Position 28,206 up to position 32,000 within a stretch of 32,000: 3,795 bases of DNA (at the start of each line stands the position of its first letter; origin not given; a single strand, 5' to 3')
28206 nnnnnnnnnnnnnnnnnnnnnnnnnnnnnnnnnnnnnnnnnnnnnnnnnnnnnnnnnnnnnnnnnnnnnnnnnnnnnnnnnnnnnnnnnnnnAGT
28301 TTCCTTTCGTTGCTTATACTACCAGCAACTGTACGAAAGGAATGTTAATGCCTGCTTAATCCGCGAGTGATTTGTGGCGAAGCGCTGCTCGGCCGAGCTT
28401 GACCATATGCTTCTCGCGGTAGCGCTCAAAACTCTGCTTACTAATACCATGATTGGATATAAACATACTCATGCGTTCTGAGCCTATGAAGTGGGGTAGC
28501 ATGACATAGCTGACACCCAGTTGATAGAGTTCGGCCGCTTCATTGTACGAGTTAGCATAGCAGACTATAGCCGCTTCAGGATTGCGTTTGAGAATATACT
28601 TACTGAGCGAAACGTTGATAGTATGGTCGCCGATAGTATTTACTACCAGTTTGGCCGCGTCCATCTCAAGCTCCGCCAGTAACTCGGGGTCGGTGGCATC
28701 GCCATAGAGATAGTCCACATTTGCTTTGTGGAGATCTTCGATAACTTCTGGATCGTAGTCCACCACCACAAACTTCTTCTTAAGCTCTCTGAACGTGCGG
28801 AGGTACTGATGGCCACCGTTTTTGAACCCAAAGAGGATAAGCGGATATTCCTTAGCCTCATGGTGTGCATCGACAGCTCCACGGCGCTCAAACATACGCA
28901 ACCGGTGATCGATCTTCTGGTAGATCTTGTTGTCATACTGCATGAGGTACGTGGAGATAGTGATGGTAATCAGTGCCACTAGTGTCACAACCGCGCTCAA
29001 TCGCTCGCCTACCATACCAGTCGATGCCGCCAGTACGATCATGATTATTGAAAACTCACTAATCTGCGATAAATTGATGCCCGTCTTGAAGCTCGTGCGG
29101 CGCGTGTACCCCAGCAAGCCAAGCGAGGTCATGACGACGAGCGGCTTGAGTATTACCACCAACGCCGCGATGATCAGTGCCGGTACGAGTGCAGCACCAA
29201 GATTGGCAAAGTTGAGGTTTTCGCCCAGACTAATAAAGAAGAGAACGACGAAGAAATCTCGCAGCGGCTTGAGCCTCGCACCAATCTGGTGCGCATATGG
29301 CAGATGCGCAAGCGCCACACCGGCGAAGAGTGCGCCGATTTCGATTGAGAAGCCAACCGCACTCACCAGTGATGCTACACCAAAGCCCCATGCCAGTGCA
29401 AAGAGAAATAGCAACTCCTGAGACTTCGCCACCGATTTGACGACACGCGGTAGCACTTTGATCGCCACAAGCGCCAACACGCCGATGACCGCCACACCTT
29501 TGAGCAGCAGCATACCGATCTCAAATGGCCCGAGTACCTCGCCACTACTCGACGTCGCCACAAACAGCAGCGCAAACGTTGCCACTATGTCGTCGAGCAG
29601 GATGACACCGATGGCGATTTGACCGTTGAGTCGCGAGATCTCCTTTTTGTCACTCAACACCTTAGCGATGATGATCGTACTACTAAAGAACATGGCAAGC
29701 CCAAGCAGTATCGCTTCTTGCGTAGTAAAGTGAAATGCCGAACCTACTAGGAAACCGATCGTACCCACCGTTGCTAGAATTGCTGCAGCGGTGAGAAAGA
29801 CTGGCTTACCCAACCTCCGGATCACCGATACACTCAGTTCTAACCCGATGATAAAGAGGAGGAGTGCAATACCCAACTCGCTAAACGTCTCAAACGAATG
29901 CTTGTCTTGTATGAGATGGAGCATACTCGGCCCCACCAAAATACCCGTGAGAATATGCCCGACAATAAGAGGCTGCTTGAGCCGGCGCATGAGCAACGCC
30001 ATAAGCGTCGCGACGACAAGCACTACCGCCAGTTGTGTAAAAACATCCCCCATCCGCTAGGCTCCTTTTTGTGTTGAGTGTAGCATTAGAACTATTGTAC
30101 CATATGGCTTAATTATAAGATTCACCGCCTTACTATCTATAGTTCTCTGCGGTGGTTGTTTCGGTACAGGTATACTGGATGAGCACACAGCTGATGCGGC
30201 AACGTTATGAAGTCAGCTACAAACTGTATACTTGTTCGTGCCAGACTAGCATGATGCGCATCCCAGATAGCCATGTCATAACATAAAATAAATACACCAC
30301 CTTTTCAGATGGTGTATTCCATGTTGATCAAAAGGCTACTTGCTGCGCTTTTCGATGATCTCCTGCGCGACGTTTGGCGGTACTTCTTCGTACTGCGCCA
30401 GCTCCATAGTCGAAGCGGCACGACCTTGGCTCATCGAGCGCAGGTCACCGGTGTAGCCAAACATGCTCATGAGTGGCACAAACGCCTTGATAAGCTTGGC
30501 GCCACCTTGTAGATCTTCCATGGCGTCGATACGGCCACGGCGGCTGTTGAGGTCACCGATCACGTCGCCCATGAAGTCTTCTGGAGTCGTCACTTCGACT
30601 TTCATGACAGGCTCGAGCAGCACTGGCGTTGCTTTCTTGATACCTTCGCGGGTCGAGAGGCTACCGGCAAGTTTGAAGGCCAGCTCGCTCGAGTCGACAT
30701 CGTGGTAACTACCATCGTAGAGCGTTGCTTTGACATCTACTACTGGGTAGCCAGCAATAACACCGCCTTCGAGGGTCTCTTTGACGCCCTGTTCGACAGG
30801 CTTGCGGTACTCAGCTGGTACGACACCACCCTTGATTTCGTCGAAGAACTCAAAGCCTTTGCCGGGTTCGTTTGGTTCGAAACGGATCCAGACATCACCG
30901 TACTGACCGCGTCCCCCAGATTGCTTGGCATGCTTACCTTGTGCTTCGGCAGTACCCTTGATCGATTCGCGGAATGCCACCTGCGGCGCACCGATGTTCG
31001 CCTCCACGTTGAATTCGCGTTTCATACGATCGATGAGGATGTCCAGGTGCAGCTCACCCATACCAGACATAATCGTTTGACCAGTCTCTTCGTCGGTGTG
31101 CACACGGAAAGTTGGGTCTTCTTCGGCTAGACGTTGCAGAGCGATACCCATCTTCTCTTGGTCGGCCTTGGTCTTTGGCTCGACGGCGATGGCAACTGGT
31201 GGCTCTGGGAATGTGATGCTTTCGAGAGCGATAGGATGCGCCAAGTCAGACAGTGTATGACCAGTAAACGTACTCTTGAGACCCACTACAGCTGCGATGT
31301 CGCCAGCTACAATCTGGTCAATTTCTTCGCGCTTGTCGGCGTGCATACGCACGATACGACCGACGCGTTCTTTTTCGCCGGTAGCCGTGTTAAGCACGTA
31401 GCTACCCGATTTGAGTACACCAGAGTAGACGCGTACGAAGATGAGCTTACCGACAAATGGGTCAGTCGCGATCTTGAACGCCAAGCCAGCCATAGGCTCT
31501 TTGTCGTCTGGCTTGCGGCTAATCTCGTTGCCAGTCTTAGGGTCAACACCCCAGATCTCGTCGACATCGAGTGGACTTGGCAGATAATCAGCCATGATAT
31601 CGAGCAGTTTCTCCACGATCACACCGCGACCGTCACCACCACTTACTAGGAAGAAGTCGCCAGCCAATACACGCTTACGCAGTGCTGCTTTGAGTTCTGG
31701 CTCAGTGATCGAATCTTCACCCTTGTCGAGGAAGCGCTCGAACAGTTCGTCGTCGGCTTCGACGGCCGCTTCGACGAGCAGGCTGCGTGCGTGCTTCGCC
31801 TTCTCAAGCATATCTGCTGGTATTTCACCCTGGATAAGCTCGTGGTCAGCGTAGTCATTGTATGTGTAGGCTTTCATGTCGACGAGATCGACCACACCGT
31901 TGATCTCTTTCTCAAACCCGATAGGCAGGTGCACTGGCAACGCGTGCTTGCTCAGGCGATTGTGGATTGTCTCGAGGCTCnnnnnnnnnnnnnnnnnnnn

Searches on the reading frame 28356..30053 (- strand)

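Call 39: search_protein_families(library=pfam, max_evalue=0.001, proteins=[window:28356-30053:-])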
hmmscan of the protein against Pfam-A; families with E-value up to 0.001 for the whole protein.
window:28356-30053:- (565 aa): 2 families
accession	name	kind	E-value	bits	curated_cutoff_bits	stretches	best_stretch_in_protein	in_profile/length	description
PF00999.27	Na_H_Exchanger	-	2.2e-58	198.4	26.2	1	13-370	2-373/375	Sodium/hydrogen exchanger, transmembrane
PF02254.24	TrkA_N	-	2.5e-20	73.4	23.8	1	406-520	2-116/116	TrkA-N domain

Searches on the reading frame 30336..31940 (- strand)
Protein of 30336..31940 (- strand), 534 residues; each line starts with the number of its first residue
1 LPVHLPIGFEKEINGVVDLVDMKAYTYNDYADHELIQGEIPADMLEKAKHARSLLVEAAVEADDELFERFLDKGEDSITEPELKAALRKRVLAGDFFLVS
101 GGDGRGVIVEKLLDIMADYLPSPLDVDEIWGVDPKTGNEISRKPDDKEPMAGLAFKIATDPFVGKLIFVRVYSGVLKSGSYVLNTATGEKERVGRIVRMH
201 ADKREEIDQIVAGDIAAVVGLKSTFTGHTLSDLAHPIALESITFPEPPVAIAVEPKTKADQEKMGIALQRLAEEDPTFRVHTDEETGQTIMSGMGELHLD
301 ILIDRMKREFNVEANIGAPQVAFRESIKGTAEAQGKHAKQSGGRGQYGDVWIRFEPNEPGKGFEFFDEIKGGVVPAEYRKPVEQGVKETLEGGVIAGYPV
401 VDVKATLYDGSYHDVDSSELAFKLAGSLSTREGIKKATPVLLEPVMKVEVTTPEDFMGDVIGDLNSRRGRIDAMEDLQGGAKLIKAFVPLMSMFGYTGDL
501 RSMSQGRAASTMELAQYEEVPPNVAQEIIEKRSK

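Call 39: search_protein_families(library=pfam, max_evalue=0.001, proteins=[window:30336-31940:-])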
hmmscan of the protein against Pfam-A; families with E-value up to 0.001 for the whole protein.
window:30336-31940:- (534 aa): 6 families
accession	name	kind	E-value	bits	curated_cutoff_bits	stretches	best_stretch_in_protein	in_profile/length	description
PF03764.24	EFG_IV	-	1.5e-43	147.8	24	1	319-437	1-120/121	Elongation factor G, domain IV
PF14492.12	EFG_III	-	1.2e-33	115.4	27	1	244-317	1-74/75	Elongation Factor G, domain III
PF00679.30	EFG_C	-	5.3e-29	100.5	27.9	1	440-527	1-88/89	Elongation factor G C-terminus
PF03144.31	GTP_EFTU_D2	-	1.2e-18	67.8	30.3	1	164-230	1-72/73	Elongation factor Tu domain 2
PF22042.2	EF-G_D2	-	3.2e-17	62.9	27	1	149-231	1-82/84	Elongation factor G domain 2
PF16658.11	RF3_C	-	5.3e-07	30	40.1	1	252-333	14-95/132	Class II release factor RF3, C-terminal domain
